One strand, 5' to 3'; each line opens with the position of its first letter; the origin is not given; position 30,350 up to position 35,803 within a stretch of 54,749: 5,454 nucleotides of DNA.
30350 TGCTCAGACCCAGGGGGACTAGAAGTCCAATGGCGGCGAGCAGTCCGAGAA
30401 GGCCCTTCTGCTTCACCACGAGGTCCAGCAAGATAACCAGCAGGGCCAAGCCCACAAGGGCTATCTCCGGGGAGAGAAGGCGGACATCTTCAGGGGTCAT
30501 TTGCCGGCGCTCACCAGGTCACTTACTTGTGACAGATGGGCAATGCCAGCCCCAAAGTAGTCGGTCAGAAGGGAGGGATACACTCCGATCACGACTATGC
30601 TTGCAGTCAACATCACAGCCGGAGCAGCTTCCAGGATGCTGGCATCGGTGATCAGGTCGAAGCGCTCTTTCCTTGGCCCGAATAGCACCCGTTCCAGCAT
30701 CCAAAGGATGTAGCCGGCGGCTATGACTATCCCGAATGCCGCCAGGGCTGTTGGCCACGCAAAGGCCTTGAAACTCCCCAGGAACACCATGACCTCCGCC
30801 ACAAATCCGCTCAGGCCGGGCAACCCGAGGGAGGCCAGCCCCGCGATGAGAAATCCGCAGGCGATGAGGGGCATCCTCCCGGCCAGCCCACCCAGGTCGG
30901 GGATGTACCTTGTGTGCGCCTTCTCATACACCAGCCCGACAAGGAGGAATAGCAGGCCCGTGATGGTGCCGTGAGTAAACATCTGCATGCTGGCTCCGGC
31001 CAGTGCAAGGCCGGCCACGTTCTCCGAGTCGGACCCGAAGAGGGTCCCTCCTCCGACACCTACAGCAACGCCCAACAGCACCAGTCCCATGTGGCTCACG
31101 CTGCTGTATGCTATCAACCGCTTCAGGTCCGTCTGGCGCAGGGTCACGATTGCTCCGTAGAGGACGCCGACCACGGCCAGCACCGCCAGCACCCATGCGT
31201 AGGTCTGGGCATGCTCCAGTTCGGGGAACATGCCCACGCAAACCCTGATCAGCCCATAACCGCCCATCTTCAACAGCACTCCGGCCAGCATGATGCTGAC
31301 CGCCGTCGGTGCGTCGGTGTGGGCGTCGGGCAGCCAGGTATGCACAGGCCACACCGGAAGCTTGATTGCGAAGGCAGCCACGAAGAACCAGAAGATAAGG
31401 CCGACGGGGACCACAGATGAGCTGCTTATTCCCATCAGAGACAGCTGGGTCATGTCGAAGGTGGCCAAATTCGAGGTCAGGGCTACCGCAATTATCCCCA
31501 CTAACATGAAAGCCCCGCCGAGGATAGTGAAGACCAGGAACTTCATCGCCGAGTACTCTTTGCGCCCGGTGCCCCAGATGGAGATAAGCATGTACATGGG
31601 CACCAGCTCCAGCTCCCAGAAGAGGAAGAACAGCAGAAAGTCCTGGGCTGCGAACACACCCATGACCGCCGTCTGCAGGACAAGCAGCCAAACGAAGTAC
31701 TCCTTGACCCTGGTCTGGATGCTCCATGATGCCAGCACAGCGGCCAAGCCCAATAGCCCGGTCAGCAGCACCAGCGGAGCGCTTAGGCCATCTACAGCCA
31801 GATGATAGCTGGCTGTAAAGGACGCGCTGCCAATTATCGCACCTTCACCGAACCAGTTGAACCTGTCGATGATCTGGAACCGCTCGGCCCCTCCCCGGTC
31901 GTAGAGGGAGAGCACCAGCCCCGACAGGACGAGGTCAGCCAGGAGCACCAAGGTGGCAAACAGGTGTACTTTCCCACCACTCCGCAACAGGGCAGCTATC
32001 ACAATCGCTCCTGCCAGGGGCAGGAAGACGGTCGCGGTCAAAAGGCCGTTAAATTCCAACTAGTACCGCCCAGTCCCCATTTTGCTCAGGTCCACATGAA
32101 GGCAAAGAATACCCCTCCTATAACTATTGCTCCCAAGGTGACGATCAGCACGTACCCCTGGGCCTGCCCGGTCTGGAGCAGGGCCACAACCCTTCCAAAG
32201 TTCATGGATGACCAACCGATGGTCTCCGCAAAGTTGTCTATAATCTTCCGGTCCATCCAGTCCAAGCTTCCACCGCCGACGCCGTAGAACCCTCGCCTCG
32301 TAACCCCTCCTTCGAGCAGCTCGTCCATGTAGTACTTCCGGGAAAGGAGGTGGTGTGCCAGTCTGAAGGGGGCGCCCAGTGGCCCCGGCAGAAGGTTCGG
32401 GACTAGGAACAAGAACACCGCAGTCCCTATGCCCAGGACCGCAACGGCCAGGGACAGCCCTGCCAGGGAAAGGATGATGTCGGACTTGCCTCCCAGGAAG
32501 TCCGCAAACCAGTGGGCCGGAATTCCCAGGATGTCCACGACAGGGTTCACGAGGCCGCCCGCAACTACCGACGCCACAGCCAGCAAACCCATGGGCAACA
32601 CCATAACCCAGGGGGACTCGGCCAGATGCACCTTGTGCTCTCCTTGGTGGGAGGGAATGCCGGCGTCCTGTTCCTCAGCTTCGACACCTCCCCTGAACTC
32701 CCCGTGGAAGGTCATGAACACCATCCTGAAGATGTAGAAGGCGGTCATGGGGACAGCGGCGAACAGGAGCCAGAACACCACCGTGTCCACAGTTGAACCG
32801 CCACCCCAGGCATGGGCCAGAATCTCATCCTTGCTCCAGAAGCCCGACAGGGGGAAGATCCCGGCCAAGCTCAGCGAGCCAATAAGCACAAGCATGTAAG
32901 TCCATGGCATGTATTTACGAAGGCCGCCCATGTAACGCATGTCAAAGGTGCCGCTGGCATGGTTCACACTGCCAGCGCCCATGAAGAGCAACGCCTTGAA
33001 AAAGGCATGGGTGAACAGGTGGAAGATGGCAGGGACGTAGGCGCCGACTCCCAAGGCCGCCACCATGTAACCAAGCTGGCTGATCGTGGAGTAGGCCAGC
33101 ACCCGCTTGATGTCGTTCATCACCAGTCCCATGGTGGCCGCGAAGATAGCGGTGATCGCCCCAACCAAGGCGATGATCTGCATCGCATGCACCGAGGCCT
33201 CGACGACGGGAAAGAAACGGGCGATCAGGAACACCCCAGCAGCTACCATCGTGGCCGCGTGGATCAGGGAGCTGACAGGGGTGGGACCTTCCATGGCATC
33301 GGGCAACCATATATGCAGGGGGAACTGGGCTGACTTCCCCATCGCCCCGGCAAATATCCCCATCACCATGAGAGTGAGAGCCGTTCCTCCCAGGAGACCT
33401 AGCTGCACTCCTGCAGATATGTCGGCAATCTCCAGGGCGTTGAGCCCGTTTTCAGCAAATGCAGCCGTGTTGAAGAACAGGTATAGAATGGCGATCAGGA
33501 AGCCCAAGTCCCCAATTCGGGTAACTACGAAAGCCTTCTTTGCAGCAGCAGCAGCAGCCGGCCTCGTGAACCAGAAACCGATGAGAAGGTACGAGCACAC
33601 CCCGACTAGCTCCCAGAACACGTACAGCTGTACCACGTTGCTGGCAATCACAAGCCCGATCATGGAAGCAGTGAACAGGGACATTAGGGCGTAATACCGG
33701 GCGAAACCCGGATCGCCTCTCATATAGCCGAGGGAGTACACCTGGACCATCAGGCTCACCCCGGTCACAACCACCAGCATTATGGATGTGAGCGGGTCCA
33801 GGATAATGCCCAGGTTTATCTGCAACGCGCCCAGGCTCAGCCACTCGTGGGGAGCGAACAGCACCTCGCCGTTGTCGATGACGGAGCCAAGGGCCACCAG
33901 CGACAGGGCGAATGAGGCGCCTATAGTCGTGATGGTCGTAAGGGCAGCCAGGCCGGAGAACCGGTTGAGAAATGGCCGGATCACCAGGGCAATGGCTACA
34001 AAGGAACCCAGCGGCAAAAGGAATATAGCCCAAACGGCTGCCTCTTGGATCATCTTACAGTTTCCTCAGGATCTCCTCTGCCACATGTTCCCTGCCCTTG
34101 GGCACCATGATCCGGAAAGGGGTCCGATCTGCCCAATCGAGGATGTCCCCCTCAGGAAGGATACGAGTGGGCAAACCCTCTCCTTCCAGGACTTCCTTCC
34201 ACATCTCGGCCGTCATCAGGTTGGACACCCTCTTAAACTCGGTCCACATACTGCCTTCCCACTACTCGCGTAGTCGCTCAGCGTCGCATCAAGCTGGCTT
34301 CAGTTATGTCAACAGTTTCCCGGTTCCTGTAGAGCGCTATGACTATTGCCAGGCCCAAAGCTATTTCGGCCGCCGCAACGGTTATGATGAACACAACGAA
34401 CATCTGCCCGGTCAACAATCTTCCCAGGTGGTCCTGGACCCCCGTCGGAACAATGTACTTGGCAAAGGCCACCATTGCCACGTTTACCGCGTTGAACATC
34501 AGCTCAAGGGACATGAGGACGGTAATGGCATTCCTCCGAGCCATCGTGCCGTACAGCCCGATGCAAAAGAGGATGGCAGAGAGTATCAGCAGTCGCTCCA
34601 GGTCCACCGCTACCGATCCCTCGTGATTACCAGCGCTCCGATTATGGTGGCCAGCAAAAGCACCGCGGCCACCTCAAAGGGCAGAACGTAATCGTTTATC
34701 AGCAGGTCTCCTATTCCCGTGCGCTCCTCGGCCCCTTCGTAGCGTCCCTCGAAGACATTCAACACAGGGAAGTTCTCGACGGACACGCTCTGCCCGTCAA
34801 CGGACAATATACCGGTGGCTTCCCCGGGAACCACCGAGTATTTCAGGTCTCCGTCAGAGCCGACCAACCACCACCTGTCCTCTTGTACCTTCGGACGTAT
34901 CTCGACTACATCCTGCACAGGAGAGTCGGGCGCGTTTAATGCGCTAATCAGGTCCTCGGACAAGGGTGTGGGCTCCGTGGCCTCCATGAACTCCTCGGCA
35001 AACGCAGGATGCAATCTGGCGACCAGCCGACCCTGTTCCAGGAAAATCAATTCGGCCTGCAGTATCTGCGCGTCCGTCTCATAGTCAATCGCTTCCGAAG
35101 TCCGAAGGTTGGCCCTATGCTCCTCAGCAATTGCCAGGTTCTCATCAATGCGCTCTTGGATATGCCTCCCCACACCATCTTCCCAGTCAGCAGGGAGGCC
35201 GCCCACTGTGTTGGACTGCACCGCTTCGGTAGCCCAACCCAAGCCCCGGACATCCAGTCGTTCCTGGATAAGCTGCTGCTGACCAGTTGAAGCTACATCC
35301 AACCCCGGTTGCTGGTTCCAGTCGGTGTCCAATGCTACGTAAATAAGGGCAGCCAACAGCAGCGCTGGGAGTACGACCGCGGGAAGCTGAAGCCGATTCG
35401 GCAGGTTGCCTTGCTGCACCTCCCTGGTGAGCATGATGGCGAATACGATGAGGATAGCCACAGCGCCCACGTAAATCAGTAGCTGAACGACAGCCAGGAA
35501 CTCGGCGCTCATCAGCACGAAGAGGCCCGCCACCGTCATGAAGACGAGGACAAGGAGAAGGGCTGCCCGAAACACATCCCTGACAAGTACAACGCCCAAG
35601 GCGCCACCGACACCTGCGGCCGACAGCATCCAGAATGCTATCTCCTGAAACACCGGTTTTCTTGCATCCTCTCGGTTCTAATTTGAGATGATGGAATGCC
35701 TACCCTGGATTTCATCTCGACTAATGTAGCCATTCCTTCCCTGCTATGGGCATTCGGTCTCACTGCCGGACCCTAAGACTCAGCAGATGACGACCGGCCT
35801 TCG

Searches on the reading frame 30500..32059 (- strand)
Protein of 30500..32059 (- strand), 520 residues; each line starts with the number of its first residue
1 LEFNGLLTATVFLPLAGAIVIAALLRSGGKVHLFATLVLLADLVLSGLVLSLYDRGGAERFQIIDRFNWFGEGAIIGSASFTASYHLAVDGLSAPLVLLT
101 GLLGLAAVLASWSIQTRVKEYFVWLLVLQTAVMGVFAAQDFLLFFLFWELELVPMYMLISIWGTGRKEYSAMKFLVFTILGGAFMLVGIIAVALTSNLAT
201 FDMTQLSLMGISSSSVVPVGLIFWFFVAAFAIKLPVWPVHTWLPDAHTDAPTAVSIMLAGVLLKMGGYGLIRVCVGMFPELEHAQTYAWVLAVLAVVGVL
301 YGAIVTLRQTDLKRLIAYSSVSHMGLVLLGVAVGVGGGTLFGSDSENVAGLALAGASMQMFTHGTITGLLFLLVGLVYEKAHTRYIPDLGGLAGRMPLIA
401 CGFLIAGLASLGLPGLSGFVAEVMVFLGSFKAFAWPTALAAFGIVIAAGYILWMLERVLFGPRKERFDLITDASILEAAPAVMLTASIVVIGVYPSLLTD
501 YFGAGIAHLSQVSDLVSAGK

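Call 45: search_protein_families(library=ncbifam, proteins=[window:30500-32059:-], max_evalue=0.00001)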
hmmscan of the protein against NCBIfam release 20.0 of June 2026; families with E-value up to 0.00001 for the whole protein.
window:30500-32059:- (520 aa): 75 families (the best 25 are shown)
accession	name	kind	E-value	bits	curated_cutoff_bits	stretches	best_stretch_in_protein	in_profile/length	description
TIGR01972.1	NDH_I_M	subfamily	8.3e-150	499.7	263.8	1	7-511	1-484/486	NADH-quinone oxidoreductase subunit M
NF009212.0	PRK12561.1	subfamily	4.9e-125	418.2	645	1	6-511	8-497/531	NAD(P)H-quinone oxidoreductase subunit 4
NF004499.0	PRK05846.1-3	equivalog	1e-120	403.9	585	1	4-511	4-486/502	NADH-quinone oxidoreductase subunit M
NF004500.0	PRK05846.1-4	equivalog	2.6e-112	376.2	550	1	6-508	6-501/525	NADH-quinone oxidoreductase subunit M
NF004501.0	PRK05846.1-5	subfamily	8.2e-110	367.9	598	1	5-510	5-484/492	NADH-quinone oxidoreductase subunit M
NF005060.0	PRK06473.1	equivalog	8.8e-107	357.9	747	1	6-514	1-486/500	NADH-quinone oxidoreductase subunit M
NF002713.0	PRK02546.1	subfamily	1.6e-106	356.9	827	1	7-512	11-501/533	NAD(P)H-quinone oxidoreductase subunit 4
NF004505.0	PRK05846.2-5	equivalog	4.4e-99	332.5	700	1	5-509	3-481/508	NADH-quinone oxidoreductase subunit M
NF004498.0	PRK05846.1-1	equivalog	6.8e-99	332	614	1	6-510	2-497/509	NADH-quinone oxidoreductase subunit M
NF005611.0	PRK07363.1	equivalog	7.2e-96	321.7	764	1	7-504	2-476/501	NADH-quinone oxidoreductase subunit M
NF004506.0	PRK05846.2-6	equivalog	7.4e-88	296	789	1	7-504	7-484/493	NADH-quinone oxidoreductase subunit M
NF004502.0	PRK05846.2-1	equivalog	2.7e-87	293.6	791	1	29-502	38-490/500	NADH-quinone oxidoreductase subunit M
NF004504.0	PRK05846.2-3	equivalog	5.6e-80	269.8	785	1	47-499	56-483/499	NADH-quinone oxidoreductase subunit M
NF004503.0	PRK05846.2-2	subfamily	1.3e-74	252.3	720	1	75-498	62-478/490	NADH-quinone oxidoreductase subunit M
NF006240.0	PRK08376.1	subfamily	7.2e-60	203.4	662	1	6-502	6-499/521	putative monovalent cation/H+ antiporter subunit D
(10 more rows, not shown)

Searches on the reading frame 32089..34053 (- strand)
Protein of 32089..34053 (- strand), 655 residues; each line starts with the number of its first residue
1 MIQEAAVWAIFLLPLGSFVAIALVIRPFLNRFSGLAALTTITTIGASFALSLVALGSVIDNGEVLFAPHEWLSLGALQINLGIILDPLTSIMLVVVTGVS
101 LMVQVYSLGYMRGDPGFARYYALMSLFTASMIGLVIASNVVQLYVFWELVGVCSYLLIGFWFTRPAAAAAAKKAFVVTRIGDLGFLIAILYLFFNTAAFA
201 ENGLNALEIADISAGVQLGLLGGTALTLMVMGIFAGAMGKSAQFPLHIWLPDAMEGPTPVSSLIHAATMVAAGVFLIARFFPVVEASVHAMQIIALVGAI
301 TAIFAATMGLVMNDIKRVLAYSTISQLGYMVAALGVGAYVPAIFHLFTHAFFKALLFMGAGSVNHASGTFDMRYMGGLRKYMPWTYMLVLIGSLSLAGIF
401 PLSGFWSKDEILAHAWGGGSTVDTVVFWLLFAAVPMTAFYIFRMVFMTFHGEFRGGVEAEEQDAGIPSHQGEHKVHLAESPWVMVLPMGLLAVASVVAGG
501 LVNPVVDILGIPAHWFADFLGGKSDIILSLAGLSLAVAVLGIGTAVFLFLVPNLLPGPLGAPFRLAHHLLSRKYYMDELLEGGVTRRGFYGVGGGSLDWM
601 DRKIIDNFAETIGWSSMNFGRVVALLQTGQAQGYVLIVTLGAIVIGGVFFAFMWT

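Call 45: search_protein_families(library=ncbifam, proteins=[window:32089-34053:-], max_evalue=0.00001)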
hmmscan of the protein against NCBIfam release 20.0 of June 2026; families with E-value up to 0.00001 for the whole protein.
window:32089-34053:- (655 aa): 74 families (the best 25 are shown)
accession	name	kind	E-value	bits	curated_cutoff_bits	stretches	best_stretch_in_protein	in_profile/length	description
NF005141.0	PRK06590.1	equivalog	3.9e-192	640.5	556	1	5-650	3-610/615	NADH-quinone oxidoreductase subunit L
TIGR01974.1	NDH_I_L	subfamily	3e-179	597.9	407.5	1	7-645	3-625/630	NADH-quinone oxidoreductase subunit L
NF005626.0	PRK07376.1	equivalog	4.3e-171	570.5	963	1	6-645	7-668/675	NAD(P)H-quinone oxidoreductase subunit 5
NF040617.1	F420_dehyd_FpoL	exception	2.2e-135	453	1050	1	11-502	7-501/669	F420H2 dehydrogenase subunit FpoL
NF009288.0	PRK12648.1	equivalog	2.2e-94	317.3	1104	1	9-502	5-471/954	monovalent cation/H+ antiporter subunit A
NF005633.0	PRK07390.1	subfamily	1.1e-93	314.9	676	1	36-650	39-607/613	NAD(P)H-quinone oxidoreductase subunit F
NF009287.0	PRK12647.1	equivalog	1.6e-90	304.7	937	1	21-507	13-480/773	putative monovalent cation/H+ antiporter subunit A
TIGR01960.1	ndhF3_CO2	subfamily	1.7e-88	297.6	588.7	1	38-646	42-603/606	NAD(P)H dehydrogenase, subunit NdhF3 family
TIGR00940.1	2a6301s01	subfamily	1.3e-87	294.9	920.45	1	48-501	38-488/793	monovalent cation:proton antiporter subunit A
NF005097.0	PRK06525.1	equivalog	2.6e-84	283.7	430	1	40-463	31-449/480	hydrogenase 4 subunit D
NF009285.0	PRK12645.1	equivalog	6.8e-84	282.6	1028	1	12-504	9-503/804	Na+/H+ antiporter subunit A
NF009289.0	PRK12649.1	equivalog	3.8e-83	280.2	1117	1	6-502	7-484/789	putative monovalent cation/H+ antiporter subunit A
NF009284.0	PRK12644.1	equivalog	5.3e-82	276.3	962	1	19-548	8-520/975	Na+/H+ antiporter subunit A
NF009290.0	PRK12650.1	equivalog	3.2e-77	260.3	980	1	17-506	8-475/966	DUF4040 family protein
NF009286.0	PRK12646.1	equivalog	1.5e-72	245.3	1063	1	21-454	18-460/800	DUF4040 family protein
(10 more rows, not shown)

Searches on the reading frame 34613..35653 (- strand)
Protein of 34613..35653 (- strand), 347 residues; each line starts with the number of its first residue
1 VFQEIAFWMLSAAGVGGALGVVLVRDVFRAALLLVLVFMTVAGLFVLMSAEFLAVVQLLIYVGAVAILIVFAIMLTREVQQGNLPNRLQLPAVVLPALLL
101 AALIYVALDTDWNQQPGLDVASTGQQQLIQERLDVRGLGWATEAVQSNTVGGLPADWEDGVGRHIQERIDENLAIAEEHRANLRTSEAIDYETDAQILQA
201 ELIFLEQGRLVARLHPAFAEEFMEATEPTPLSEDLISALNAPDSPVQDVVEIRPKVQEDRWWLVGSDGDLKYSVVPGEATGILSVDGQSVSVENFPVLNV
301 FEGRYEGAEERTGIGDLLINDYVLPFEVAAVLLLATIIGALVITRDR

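Call 46: search_protein_families(library=ncbifam, proteins=[window:34613-35653:-], max_evalue=0.00001)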
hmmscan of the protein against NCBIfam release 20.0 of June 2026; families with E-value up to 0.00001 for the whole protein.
window:34613-35653:- (347 aa): 13 families
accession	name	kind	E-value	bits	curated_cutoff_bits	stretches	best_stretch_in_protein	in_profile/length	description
NF005163.0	PRK06638.1-3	equivalog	1.8e-33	115.7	174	2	3-117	8-125/203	NADH-quinone oxidoreductase subunit J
NF005168.0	PRK06638.2-3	equivalog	3.6e-30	105.1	154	1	3-115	4-121/172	NADH-quinone oxidoreductase subunit J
NF005164.0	PRK06638.1-4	equivalog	2.6e-27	95.6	154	1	2-106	3-109/211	NADH-quinone oxidoreductase subunit J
NF005166.0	PRK06638.2-1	equivalog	1.2e-22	80.6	284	1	5-109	6-110/174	NADH-quinone oxidoreductase subunit J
NF005165.0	PRK06638.1-5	equivalog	2.5e-22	79.2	192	1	4-88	20-104/282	NADH-quinone oxidoreductase subunit J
NF005024.0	PRK06433.1-4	equivalog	6.6e-21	74.3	101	1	2-81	4-83/89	NADH dehydrogenase subunit J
NF005025.0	PRK06433.1-5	equivalog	2.5e-18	66.2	95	1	6-79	15-88/96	NADH dehydrogenase subunit J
NF005167.0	PRK06638.2-2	equivalog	5.5e-17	62.1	137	1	1-106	1-109/176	NADH-quinone oxidoreductase subunit J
NF005169.0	PRK06638.2-4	equivalog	4.7e-11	43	319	1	1-78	1-78/182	NADH-quinone oxidoreductase subunit J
NF005162.0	PRK06638.1-1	equivalog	6.1e-11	42.5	157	1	4-110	2-114/184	NADH-quinone oxidoreductase subunit J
NF005023.0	PRK06433.1-2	equivalog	2.1e-07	31.3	92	1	21-76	21-76/82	NADH dehydrogenase subunit J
NF009159.0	PRK12504.1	equivalog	2.9e-06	27.3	141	1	8-111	8-111/178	DUF4040 domain-containing protein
NF040613.1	F420_dehyd_FpoJ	exception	3.9e-06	26.7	110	1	312-345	44-77/81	F420H2 dehydrogenase subunit FpoJ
